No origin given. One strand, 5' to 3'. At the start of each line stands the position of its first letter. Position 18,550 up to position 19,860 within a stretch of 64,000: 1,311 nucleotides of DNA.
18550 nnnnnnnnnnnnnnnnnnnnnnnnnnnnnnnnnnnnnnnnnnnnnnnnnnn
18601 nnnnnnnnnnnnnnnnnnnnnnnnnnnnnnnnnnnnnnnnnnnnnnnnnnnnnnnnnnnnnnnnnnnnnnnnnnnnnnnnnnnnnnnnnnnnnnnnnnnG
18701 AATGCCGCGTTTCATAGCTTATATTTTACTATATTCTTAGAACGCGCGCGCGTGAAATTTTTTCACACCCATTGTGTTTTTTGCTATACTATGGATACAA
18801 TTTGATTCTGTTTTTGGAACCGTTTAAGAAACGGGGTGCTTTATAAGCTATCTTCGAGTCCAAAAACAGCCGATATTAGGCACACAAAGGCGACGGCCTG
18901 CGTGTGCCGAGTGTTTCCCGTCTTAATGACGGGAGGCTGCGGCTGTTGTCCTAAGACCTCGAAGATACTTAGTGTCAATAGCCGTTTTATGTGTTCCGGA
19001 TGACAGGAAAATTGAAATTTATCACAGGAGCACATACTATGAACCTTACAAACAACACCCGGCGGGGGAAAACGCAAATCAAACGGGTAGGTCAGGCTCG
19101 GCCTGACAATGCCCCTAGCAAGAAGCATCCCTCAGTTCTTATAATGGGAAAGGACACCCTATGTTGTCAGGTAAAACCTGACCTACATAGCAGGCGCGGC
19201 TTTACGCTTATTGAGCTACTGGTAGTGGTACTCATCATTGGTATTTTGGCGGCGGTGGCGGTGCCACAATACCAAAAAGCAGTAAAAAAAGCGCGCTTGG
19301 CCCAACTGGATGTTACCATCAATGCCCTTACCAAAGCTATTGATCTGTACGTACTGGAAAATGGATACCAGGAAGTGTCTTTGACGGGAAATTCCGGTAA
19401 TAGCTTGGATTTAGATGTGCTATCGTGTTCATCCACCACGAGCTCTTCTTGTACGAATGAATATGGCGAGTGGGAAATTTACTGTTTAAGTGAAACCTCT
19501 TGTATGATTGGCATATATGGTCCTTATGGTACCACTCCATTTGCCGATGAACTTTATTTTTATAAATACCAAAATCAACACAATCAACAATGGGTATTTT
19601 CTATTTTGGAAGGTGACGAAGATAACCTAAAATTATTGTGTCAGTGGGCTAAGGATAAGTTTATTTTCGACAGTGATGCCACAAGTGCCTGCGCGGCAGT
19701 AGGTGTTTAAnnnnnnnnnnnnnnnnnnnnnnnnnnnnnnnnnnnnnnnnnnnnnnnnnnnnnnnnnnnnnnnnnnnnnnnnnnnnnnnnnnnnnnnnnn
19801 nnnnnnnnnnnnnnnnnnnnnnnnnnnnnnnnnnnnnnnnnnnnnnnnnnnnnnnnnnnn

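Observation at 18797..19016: Three-way strand competition gives a bistable terminator/antiterminator switch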

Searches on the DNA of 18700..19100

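Call 8: search_rna_families(source=window, start=18700, end=19100, threshold=evalue, max_evalue=10, show_alignments=3)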
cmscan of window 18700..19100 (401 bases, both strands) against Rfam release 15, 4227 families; matches with E-value up to 10: 1.
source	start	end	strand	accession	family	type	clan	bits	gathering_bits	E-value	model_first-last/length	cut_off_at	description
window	18768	18834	+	RF00268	snoZ7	Gene; snRNA; snoRNA; CD-box;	CL00057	15.4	43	5.4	1-78/78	no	Small nucleolar RNA snoZ7/snoR77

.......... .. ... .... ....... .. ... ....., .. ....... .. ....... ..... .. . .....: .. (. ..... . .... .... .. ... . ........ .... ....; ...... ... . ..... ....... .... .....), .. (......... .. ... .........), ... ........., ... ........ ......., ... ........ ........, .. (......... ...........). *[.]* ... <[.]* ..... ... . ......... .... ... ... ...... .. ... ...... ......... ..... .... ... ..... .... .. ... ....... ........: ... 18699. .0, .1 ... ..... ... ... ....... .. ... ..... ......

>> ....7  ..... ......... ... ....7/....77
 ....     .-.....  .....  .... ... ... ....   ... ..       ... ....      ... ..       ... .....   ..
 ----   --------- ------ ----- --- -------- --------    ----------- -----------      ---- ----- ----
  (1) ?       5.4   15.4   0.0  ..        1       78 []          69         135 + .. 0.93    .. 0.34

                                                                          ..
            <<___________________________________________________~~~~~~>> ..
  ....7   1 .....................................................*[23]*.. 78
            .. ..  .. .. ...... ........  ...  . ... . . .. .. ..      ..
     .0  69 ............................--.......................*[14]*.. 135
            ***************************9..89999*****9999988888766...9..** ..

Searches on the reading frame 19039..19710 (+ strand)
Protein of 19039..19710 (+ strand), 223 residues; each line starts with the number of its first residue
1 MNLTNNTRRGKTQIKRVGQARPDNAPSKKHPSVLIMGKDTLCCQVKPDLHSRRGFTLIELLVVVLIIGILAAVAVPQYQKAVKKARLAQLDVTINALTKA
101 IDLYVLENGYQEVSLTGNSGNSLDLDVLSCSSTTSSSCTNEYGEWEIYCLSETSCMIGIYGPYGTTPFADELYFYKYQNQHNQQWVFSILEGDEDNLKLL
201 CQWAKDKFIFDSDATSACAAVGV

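Call 54: search_protein_families(library=pfam, proteins=[window:19039-19710:+], max_evalue=0.01)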
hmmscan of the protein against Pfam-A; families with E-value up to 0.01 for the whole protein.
window:19039-19710:+ (223 aa): 1 family
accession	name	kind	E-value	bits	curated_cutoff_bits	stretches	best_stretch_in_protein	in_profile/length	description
PF07963.17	N_methyl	-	8.8e-09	35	21.2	1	51-74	3-26/27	Prokaryotic N-terminal methylation motif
